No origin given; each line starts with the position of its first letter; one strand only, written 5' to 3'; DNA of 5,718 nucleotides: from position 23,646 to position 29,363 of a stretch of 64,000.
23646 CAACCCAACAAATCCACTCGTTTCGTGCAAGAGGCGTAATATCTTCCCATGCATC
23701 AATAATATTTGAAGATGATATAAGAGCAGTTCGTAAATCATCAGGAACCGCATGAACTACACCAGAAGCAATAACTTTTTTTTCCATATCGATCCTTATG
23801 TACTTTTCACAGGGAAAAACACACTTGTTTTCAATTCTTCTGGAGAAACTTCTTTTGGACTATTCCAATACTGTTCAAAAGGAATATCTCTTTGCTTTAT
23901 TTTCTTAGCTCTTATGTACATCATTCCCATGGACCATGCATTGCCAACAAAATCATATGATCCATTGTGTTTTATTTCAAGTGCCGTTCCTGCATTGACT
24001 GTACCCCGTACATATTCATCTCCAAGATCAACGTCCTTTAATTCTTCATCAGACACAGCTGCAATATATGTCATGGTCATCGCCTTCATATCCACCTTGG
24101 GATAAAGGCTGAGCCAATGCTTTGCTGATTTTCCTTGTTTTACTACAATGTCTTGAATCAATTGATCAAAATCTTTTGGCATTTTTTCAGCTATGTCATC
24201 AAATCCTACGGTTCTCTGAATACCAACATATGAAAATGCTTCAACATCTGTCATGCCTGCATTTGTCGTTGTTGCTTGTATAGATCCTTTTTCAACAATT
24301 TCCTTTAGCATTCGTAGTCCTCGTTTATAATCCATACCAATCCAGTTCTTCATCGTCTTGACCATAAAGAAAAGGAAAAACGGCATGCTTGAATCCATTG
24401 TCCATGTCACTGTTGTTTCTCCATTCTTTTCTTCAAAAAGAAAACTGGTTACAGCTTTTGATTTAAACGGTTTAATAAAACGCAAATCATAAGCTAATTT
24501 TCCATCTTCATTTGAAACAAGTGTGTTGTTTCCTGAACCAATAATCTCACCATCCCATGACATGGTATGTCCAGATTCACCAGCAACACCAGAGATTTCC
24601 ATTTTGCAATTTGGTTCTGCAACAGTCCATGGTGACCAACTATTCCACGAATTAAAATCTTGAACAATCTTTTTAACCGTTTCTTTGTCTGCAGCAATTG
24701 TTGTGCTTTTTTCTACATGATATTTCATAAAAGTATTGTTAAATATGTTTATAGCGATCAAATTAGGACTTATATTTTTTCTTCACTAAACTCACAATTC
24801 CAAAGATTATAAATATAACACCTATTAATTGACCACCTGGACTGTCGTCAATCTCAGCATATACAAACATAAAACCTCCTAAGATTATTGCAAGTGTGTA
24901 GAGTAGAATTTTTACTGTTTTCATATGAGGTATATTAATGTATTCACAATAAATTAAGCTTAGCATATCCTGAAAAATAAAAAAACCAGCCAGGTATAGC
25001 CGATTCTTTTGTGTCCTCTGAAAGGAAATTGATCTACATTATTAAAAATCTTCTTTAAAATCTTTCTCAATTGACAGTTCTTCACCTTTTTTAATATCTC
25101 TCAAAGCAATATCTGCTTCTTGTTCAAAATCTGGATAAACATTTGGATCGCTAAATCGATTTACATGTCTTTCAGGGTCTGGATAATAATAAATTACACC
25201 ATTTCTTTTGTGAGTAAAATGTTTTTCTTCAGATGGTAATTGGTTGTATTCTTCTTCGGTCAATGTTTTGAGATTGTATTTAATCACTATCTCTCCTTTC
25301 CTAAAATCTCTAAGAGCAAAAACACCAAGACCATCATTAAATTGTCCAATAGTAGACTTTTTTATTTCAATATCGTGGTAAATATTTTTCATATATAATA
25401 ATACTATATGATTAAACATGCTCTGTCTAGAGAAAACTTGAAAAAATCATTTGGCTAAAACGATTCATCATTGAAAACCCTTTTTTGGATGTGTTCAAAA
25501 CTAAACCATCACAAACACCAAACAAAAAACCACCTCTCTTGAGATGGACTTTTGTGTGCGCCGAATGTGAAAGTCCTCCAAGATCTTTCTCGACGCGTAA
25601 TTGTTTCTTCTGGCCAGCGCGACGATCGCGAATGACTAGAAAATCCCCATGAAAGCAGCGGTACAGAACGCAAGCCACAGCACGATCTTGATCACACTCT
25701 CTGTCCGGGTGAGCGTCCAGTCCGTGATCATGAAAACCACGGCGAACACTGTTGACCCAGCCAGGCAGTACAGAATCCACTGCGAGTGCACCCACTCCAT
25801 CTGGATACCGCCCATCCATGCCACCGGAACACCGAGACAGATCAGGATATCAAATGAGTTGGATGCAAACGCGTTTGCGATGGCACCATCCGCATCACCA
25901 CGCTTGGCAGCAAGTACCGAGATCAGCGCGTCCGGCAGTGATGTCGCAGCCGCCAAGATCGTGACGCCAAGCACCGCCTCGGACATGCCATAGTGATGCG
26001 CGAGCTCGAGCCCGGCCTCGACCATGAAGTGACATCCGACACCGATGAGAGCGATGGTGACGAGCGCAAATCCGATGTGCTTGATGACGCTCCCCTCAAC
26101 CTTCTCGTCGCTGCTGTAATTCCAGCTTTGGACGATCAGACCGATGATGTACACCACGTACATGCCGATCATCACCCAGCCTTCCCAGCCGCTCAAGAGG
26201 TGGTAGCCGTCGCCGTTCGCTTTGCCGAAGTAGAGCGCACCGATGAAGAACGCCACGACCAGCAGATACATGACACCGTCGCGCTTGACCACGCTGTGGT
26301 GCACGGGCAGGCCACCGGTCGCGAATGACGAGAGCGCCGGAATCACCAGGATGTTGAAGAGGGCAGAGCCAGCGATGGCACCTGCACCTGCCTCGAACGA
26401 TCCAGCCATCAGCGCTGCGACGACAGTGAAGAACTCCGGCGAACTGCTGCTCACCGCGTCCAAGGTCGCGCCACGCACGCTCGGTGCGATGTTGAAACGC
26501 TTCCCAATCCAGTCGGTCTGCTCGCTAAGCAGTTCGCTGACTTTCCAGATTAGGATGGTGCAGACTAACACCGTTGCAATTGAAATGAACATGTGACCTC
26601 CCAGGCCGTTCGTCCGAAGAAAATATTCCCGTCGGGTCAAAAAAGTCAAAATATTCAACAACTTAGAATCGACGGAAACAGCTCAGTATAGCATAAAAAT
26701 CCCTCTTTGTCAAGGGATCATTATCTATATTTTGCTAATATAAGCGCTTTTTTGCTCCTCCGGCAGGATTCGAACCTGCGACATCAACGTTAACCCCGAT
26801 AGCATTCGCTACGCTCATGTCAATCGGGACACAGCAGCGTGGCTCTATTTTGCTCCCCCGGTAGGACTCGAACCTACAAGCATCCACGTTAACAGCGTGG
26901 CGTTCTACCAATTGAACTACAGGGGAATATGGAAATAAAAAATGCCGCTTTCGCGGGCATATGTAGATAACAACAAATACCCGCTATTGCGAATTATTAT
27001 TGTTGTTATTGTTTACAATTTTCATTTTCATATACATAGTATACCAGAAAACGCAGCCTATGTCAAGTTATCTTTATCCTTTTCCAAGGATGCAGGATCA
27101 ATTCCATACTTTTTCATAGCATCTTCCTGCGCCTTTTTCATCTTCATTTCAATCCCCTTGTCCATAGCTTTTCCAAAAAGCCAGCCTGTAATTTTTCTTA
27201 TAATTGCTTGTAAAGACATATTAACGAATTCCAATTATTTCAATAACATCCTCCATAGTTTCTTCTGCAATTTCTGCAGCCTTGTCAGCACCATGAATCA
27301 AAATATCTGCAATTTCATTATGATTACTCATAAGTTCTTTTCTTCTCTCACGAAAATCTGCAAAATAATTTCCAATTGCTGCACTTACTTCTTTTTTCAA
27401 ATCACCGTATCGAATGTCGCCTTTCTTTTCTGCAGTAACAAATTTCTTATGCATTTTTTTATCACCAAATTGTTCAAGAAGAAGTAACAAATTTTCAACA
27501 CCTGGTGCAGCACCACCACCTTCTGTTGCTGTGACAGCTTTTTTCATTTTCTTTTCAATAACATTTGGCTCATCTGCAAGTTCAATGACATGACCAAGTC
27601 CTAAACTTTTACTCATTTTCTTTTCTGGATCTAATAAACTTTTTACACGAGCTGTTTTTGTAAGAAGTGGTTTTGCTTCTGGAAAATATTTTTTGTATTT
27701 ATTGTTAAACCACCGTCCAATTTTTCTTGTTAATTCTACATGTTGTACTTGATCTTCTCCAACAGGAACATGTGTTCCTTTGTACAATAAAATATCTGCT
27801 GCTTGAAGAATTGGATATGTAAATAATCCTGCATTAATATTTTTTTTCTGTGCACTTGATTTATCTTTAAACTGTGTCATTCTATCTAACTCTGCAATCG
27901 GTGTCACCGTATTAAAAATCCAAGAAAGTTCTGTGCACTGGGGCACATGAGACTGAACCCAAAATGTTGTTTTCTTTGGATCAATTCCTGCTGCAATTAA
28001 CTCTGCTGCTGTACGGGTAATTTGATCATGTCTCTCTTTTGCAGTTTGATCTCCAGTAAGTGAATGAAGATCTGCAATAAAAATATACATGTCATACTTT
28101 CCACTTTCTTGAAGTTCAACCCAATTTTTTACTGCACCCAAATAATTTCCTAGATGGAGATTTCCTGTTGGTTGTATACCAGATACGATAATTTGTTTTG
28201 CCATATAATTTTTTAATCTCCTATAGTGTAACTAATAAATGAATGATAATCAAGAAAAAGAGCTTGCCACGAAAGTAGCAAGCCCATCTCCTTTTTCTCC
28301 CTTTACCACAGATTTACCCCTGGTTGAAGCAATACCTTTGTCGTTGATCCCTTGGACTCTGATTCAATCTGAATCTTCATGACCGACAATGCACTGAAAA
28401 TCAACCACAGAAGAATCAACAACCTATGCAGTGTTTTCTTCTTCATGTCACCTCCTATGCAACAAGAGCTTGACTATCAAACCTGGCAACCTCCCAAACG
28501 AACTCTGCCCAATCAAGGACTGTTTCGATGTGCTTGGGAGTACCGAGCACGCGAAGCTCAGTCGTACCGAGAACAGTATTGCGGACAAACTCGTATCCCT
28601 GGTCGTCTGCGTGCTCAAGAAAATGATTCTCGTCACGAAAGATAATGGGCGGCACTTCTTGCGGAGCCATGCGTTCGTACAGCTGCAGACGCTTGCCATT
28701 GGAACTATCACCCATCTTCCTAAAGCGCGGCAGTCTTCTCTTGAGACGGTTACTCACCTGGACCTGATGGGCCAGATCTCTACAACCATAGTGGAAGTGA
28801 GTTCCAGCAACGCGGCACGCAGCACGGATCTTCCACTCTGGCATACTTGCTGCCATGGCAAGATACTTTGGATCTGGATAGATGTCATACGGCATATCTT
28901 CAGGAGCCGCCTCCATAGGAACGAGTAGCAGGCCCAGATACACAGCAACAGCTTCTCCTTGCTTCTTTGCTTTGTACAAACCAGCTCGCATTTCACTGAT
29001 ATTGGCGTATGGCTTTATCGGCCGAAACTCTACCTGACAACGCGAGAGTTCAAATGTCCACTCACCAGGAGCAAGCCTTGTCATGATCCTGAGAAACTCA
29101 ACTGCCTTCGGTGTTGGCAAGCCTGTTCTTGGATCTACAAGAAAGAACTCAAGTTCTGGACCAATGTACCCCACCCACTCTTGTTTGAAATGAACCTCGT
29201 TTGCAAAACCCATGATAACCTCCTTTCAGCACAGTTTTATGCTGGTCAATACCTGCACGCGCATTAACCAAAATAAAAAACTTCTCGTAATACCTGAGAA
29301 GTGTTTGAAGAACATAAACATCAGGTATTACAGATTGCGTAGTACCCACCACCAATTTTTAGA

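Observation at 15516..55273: Dispersed palindromic repeat family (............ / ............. units, 9-10 bp period) located immediately upstream of housekeeping genes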

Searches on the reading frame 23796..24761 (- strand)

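Call 77: search_protein_families(library=pfam, proteins=[window:23796-24761:-], max_evalue=0.0001)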
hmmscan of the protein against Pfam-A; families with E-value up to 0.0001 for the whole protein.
window:23796-24761:- (321 aa): 2 families
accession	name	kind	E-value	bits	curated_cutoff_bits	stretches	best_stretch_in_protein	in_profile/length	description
PF10604.15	Polyketide_cyc2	-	1.8e-17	64.4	27.4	1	14-157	2-142/142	Polyketide cyclase / dehydrase and lipid transport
PF06445.20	GyrI-like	-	1e-07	32.8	26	1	172-319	7-155/155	GyrI-like small molecule binding domain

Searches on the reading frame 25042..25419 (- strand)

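Call 77: search_protein_families(library=pfam, proteins=[window:25042-25419:-], max_evalue=0.0001)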
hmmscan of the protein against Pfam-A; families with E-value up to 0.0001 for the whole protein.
window:25042-25419:- (125 aa): 1 family
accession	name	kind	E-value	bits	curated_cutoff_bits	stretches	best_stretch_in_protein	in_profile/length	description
PF00856.33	SET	-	5.7e-10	40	22.4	1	30-117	1-102/105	SET domain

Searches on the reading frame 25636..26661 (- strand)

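Call 77: search_protein_families(library=pfam, proteins=[window:25636-26661:-], max_evalue=0.0001)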
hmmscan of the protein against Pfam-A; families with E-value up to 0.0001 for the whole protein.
window:25636-26661:- (341 aa): 1 family
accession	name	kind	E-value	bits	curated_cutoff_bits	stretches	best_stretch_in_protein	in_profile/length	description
PF01699.29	Na_Ca_ex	-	1.6e-45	155.2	24.9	2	196-337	3-150/151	Sodium/calcium exchanger protein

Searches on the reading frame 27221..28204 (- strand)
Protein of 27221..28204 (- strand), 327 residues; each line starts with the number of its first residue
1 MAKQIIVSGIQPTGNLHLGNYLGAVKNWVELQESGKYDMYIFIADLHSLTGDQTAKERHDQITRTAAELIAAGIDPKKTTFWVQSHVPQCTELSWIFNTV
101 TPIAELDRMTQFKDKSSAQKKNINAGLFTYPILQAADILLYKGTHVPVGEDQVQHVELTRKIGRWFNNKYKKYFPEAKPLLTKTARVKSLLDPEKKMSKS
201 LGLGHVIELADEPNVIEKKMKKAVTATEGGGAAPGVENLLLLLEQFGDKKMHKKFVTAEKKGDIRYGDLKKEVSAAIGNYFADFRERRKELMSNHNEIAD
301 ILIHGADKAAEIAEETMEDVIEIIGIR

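Call 77: search_protein_families(library=pfam, proteins=[window:27221-28204:-], max_evalue=0.0001)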
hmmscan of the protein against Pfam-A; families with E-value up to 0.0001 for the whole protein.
window:27221-28204:- (327 aa): 1 family
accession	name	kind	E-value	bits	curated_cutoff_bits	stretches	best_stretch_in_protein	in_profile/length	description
PF00579.31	tRNA-synt_1b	-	7.6e-71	239.2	21.1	1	5-281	7-291/292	tRNA synthetases class I (W and Y)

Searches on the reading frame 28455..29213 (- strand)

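Call 77: search_protein_families(library=pfam, proteins=[window:28455-29213:-], max_evalue=0.0001)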
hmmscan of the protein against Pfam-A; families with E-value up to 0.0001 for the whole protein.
window:28455-29213:- (252 aa): 1 family
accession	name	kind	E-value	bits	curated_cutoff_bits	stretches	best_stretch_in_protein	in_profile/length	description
PF04107.18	GCS2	-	8.5e-08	32.3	21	1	18-168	2-157/291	Glutamate-cysteine ligase family 2(GCS2)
